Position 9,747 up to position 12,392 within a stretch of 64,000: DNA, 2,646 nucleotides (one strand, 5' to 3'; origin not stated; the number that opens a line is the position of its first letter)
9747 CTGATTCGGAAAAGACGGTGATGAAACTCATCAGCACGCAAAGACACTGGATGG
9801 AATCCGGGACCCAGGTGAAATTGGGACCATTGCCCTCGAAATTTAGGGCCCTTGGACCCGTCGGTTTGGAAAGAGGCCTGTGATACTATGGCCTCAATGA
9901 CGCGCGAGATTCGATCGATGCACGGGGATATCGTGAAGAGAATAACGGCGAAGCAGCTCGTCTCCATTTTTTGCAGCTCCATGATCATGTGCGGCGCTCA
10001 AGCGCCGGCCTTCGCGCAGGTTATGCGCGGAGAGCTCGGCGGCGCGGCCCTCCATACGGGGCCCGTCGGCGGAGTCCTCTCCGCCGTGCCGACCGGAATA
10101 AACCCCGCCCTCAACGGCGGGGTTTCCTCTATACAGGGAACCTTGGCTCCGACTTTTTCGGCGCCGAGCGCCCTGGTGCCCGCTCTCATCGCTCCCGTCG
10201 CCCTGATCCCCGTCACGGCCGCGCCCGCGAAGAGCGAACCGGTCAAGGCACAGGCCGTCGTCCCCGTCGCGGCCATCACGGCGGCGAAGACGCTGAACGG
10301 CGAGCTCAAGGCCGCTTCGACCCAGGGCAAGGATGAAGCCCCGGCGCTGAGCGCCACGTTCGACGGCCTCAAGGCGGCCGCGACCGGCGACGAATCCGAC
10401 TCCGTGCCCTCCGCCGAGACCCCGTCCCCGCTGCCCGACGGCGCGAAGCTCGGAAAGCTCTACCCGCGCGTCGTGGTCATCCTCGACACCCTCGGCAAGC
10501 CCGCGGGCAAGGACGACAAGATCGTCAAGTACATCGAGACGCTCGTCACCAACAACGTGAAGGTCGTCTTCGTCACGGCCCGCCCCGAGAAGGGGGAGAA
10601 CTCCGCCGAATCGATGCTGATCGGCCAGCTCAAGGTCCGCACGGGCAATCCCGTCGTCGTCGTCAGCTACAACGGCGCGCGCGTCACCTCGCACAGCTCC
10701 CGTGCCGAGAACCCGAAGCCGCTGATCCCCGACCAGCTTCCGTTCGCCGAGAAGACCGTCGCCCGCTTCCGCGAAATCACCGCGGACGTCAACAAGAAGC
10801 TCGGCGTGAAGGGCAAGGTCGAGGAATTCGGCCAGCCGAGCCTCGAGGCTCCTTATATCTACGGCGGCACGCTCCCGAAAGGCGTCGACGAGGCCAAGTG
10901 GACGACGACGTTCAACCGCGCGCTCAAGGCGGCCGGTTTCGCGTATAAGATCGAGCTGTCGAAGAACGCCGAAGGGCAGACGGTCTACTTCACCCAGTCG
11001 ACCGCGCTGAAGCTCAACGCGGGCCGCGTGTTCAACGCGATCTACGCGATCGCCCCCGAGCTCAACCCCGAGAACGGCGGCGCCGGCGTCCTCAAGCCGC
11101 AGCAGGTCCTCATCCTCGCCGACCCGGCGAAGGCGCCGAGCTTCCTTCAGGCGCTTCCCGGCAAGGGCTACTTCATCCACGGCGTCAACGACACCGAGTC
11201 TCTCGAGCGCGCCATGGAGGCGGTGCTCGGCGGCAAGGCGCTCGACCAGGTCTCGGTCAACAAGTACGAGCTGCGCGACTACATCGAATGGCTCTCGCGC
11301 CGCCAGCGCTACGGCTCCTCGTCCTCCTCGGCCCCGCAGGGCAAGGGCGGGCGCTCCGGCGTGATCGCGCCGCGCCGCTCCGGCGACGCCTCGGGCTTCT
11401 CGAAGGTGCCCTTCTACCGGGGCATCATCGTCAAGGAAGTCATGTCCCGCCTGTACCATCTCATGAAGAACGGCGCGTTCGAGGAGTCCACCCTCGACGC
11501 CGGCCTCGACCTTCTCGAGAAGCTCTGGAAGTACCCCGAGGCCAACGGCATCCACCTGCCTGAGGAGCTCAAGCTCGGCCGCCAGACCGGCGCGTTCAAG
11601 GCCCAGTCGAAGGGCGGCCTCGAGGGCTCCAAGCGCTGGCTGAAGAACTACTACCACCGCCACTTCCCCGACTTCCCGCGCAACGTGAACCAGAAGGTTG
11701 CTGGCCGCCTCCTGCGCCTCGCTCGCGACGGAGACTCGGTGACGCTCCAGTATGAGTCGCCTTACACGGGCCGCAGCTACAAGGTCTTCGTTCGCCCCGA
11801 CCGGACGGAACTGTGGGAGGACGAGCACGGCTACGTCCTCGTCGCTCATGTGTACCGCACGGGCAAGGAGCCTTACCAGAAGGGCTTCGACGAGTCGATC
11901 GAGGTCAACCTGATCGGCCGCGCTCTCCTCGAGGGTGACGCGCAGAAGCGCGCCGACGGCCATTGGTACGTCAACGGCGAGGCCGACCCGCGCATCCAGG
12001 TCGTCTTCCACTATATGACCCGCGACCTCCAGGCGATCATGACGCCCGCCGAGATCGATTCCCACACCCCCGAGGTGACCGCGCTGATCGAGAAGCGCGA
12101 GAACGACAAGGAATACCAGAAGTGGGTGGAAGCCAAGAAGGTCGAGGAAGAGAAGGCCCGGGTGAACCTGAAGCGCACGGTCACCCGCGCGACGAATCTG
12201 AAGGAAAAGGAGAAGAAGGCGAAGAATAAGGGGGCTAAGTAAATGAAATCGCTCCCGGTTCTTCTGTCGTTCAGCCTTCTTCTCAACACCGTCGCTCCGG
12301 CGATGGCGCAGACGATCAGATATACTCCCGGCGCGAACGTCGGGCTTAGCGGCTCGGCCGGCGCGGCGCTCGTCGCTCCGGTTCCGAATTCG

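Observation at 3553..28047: Tandem array of seven large genes that share one N-terminal module but carry unrelated catalytic and transport payloads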

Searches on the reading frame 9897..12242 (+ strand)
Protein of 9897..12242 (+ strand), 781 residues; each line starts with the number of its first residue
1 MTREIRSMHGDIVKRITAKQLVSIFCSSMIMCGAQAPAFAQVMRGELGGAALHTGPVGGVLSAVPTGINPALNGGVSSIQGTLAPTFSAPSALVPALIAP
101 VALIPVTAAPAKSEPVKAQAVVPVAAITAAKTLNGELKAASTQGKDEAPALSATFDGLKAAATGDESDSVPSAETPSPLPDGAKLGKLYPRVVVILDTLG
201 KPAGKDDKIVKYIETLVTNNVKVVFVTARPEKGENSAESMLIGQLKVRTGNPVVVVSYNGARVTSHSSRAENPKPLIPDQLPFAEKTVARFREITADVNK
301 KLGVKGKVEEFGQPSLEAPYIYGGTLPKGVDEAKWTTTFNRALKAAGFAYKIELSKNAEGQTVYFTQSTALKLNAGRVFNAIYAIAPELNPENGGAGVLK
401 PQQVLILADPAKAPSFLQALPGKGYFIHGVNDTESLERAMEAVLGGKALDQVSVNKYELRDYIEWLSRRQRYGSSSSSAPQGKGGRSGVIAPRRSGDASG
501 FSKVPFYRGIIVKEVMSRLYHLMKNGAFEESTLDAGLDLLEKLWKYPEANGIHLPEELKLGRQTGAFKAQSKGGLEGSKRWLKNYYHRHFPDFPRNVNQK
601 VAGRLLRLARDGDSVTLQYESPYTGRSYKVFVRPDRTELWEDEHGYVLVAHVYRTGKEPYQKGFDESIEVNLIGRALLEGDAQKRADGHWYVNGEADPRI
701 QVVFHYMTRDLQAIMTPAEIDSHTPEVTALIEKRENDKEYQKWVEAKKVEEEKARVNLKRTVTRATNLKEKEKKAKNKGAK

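Call 4: search_protein_families(library=pfam, proteins=[window:9897-12242:+], max_evalue=0.01)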
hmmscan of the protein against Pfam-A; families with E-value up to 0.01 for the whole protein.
window:9897-12242:+ (781 aa): 0 families

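Call 19: search_protein_families(library=ncbifam, proteins=[window:9897-12242:+], max_evalue=0.01)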
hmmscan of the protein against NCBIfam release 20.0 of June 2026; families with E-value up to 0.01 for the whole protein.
window:9897-12242:+ (781 aa): 0 families

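Call 26: search_solved_structures(query=window:9897-12242:+, max_evalue=1)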
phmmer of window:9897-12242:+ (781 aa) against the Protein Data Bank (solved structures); distinct sequences matched with E-value up to 1: 2.
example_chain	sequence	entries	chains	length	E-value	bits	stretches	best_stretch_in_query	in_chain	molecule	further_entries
28zx_3f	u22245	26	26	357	0.39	12.2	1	103-200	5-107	Eukaryotic translation initiation factor 3 subunit F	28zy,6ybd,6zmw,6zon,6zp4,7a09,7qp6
3j8b_F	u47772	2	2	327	0.52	11.8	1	103-200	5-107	Eukaryotic translation initiation factor 3 subunit F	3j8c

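Call 43: find_homologous_proteins(query=window:9897-12242:+, max_evalue=0.001)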
Query window:9897-12242:+ (781 aa): 58 proteins with E <= 0.001 among 8000 candidates.
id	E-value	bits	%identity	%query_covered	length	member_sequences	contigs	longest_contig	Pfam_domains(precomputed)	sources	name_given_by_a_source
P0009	0.0e+0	1733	100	99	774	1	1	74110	-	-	-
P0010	0.0e+0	1440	81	97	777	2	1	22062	-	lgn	-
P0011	0.0e+0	1408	82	99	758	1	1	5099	-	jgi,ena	-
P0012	0.0e+0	1406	83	98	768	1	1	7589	-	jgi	jgi:hypothetical protein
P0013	0.0e+0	1397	84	96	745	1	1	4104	-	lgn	-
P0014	0.0e+0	1382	83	94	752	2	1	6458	-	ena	-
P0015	0.0e+0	1366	83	94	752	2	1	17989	-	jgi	-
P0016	0.0e+0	1303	88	83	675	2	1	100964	-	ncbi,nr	ncbi:MAG: hypothetical protein HY923_06385 [Elusimicrobia bacterium]|nr:hypothetical protein [Elusim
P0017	0.0e+0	1265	91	78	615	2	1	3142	-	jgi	jgi:hypothetical protein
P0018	0.0e+0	1225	79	89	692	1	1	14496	-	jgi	jgi:hypothetical protein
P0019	0.0e+0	1215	72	98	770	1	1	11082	-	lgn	-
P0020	0.0e+0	1183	70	99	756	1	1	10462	-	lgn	-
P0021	0.0e+0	1055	62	98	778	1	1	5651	-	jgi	-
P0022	3.9e-293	993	70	75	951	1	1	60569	-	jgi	jgi:hypothetical protein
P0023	3.2e-289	980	70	74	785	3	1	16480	-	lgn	-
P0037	5.0e-181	622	44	95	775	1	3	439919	-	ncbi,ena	-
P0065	1.2e-94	336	35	95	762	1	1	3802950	-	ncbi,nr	ncbi:MAG: hypothetical protein M0D55_16270 [Elusimicrobiota bacterium]|nr:MAG: hypothetical protein 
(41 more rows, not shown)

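Call 47: find_encoding_contigs(protein=P0065, flank=10000, max_places=2)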
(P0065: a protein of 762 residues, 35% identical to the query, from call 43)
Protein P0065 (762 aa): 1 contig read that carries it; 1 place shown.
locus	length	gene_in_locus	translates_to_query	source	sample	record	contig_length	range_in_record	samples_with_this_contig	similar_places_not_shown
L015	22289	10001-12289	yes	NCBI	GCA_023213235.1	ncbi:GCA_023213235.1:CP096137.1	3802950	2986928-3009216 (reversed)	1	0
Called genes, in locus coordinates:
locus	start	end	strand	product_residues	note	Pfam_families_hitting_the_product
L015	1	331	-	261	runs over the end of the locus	-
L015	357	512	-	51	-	-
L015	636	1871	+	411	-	PF02308:MgtC, PF13194:DUF4010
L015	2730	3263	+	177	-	-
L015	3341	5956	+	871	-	-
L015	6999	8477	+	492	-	PF18130:ATPgrasp_N (weak), PF13535:ATP-grasp_4, PF15632:ATPgrasp_Ter (weak), PF18603:LAL_C2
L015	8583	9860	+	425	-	PF04389:Peptidase_M28, PF05343:Peptidase_M42 (faint), PF01546:Peptidase_M20 (weak)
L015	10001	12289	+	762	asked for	-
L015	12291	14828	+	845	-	PF12705:PDDEXK_1 (weak)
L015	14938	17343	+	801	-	PF07690:MFS_1 (faint)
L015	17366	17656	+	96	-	-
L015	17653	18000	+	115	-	-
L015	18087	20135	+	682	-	-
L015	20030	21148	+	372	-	PF01435:Peptidase_M48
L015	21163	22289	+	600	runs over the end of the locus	PF07690:MFS_1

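Call 54: predict_structure(alignment_id=A5)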
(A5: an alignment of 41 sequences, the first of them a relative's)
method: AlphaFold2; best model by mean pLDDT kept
length: 774 residues; sequences in the alignment: 41
mean_pLDDT: 70.4   pTM: 0.63
mean pLDDT of the five models: 70.4, 68.9, 68.9, 68.7, 66.8
residues with pLDDT >= 90: 146; 70-90: 377; 50-70: 47; < 50: 204
segments of 3 or more residues with pLDDT < 50: 1-10, 22-180, 469-494, 650-657
pLDDT, mean of each block of 10 residues (from residue 1): 40 57 39 26 27 26 29 28 31 30 30 32 40 36 32 26 28 40 88 85 92 92 80 88 87 83 74 85 90 83 76 83 87 89 81 81 69 91 84 91 78 83 89 88 88 82 62 33 33 63 88 89 93 94 86 83 87 89 85 81 74 87 89 90 75 47 88 91 91 83 73 88 87 86 83 83 81 59
secondary structure, 60 per line:
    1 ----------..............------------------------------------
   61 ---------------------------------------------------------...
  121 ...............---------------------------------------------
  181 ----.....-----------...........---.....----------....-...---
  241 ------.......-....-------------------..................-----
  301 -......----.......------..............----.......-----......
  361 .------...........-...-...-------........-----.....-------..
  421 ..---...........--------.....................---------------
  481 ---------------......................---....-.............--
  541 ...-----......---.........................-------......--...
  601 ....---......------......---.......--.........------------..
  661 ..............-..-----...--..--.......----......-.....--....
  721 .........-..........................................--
elements in order (helices of 4 or more, strands of 3 or more residues): H11-24 H118-135 E185-189 H201-211 E215-219 H230-233 E247-250 E255-258 H278-295 E302-307 E312-318 H325-338 E343-349 E355-361 H368-378 E397-401 H407-411 E419-422 H426-436 E445-448 H449-465 H496-517 H521-524 H526-538 H549-554 H558-582 H590-595 E598-601 E608-613 E620-625 E629-635 E638-646 H659-674 E683-685 E692-698 E703-708 H710-714 H717-729 H731-772
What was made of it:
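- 9897..12242 (+): g3 (781 aa): module (nt 9897-10370; AFA|Q; motif TFDGL at aa 154-158), then a HAD-fold domain, a Cas4/AddB-like PD-(D/E)XK domain and a Lys-rich tail. AlphaFold2: the module has pLDDT below 50 and the payload 80-90 (call 54).
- AlphaFold2 with a 41-sequence alignment gives pLDDT below 50 for residues 22-180 of g3, with only one low-confidence helix (residues 118-135), while the payload folds well (call 54). The F-D-G motif is not docked on anything in the monomer model (call 54). AlphaFold2 sees no structure (call 54).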

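Call 56: fold_search(model_id=the predicted structure, library=pdb)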
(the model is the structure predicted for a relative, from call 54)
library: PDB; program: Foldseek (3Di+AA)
matches with E <= 10: 723; with E <= 0.001: 26
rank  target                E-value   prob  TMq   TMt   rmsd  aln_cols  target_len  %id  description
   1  8jb3                  7.2e-08  1.00  0.22  0.36   7.0       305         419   14  Structure and allosteric regulation of the inosine 5'-monophosphate-specific phosphatase ISN1 from Saccharomyces cerevis (released 2024-03-06)
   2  6rn1_B                8.6e-07  1.00  0.21  0.40   6.7       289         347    9  Structure of N-terminal truncated Plasmodium falciparum IMP-nucleotidase (released 2020-07-15)
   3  8j6h_B                1.1e-06  1.00  0.21  0.36   7.7       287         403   13  Structure and allosteric regulation of the inosine 5'-monophosphate-specific phosphatase ISN1 from Saccharomyces cerev (released 2024-03-06)
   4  8j6h_C                1.2e-06  1.00  0.21  0.37   6.6       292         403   13  Structure and allosteric regulation of the inosine 5'-monophosphate-specific phosphatase ISN1 from Saccharomyces cerev (released 2024-03-06)
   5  6rn1_A                1.4e-06  1.00  0.20  0.38   6.5       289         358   10  Structure of N-terminal truncated Plasmodium falciparum IMP-nucleotidase (released 2020-07-15)
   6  3f9r_A                2.9e-06  1.00  0.22  0.57   5.9       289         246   11  Crystal Structure of Trypanosoma Brucei phosphomannosemutase, TB.10.700.370 (released 2009-03-10)
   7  8j6h_D                4.0e-06  1.00  0.21  0.35   7.9       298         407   13  Structure and allosteric regulation of the inosine 5'-monophosphate-specific phosphatase ISN1 from Saccharomyces cerev (released 2024-03-06)
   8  1rkq_A                5.6e-06  1.00  0.21  0.50   6.4       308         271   12  Crystal structure of HAD-like phosphatase yidA from E. coli (released 2004-03-09)
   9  8b5v_B                6.6e-06  1.00  0.22  0.57   6.5       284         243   10  Crystal Structure of Trypanosoma Cruzi phosphomannosemutase (released 2022-10-05)
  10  6rmo_A                6.6e-06  1.00  0.21  0.36   6.5       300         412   11  Structure of Plasmodium falciparum IMP-nucleotidase (released 2020-07-15)
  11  8b5v_A                7.0e-06  1.00  0.21  0.55   6.4       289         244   11  Crystal Structure of Trypanosoma Cruzi phosphomannosemutase (released 2022-10-05)
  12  9hn3_A                1.0e-05  1.00  0.19  0.48   7.5       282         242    9  Mouse phosphomannomutase 2 in apo state from crystals with PEG 3350 (released 2025-12-24)
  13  2rb5                  1.4e-05  1.00  0.19  0.45   8.1       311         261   12  X-ray Crystallographic Structures Show Conservation of a Trigonal-Bipyramidal Intermediate in a Phosphoryl-transfer Supe (released 2008-04-22)
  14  1s2o                  1.4e-05  1.00  0.18  0.45   8.5       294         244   11  X-Ray structure of the sucrose-phosphatase (SPP) from Synechocystis sp. PCC6803 at 1.40 A resolution (released 2005-02-22)
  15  2rar                  1.9e-05  1.00  0.18  0.42   7.9       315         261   11  X-ray Crystallographic Structures Show Conservation of a Trigonal-Bipyramidal Intermediate in a Phosphoryl-transfer Supe (released 2008-04-22)
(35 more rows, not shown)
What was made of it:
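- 9897..12242 (+): Foldseek hits (call 56).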

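Call 86: find_encoding_contigs(protein=P0037, flank=10000, max_places=1)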
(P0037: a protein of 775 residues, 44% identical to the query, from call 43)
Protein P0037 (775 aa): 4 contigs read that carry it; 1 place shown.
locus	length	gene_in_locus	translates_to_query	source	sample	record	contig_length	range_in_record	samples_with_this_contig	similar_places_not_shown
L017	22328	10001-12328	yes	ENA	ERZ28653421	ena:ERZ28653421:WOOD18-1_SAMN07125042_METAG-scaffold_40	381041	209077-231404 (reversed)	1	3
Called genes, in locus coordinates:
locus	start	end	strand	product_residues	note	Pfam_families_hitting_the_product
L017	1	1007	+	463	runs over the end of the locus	PF00753:Lactamase_B, PF12706:Lactamase_B_2, PF16661:Lactamase_B_6, PF10996:Beta-Casp, PF07521:RMMBL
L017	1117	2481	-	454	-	PF12796:Ank_2, PF13606:Ank_3 (faint), PF13637:Ank_4 (weak), PF00023:Ank (weak), PF00656:Peptidase_C14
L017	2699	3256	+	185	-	PF14343:PrcB_C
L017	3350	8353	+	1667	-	PF18130:ATPgrasp_N, PF13535:ATP-grasp_4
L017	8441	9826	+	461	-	PF04389:Peptidase_M28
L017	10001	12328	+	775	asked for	-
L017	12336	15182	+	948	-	PF12705:PDDEXK_1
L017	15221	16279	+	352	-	-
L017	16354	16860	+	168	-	-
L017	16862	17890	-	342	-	-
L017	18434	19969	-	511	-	PF02985:HEAT (faint), PF13646:HEAT_2 (faint), PF03130:HEAT_PBS (faint), PF13513:HEAT_EZ (faint)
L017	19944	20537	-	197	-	-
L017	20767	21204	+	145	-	-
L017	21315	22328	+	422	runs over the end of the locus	-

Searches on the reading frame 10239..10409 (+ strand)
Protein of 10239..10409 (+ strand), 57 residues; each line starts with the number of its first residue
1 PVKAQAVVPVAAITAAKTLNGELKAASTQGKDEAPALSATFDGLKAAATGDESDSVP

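Call 37: find_related_loci(query=A4, collection=metagenome_contigs, flank=10000)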
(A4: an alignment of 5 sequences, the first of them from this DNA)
Query A4 (57 aa) in metagenome_contigs; peptide patterns used: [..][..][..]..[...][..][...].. (x = any residue, [..] = any of these).
219 stretches matched a pattern; 8 encode a relative of the query (tblastn E <= 1e-3); 8 distinct loci.
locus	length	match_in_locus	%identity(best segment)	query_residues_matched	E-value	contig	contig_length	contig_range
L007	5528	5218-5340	63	12-52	2e-13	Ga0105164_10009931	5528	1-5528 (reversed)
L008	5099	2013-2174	67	1-52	3e-13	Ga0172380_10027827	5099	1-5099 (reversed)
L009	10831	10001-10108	69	17-52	2e-12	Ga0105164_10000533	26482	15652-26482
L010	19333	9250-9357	69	17-52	2e-12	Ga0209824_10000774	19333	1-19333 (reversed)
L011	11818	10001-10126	60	11-52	2e-12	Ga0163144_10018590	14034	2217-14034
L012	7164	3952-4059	64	17-52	3e-11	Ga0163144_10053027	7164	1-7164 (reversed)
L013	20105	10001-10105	63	17-51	2e-10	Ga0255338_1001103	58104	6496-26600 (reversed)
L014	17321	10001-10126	52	12-53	5e-10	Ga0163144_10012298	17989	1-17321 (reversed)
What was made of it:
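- Tried and rejected: A 5-sequence version worked (call 37).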

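Call 80: search_protein_families(library=pfam, proteins=[L013:3360-5585:+], max_evalue=0.001)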
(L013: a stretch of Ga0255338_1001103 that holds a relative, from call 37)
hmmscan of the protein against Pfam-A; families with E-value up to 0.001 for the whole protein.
L013:3360-5585:+ (742 aa): 1 family
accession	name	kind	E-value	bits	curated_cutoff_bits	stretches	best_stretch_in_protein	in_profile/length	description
PF13191.12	AAA_16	-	1.3e-07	32.7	32.6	1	157-198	12-52/167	AAA ATPase domain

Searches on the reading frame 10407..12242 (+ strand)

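Call 28: search_protein_families(library=pfam, proteins=[window:10407-12242:+], max_evalue=5)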
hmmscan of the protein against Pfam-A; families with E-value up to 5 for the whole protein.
window:10407-12242:+ (611 aa): 1 family
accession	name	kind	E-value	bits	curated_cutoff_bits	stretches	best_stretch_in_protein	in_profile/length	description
PF08282.18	Hydrolase_3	-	0.035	14.3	20.9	1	36-99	17-72/255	haloacid dehalogenase-like hydrolase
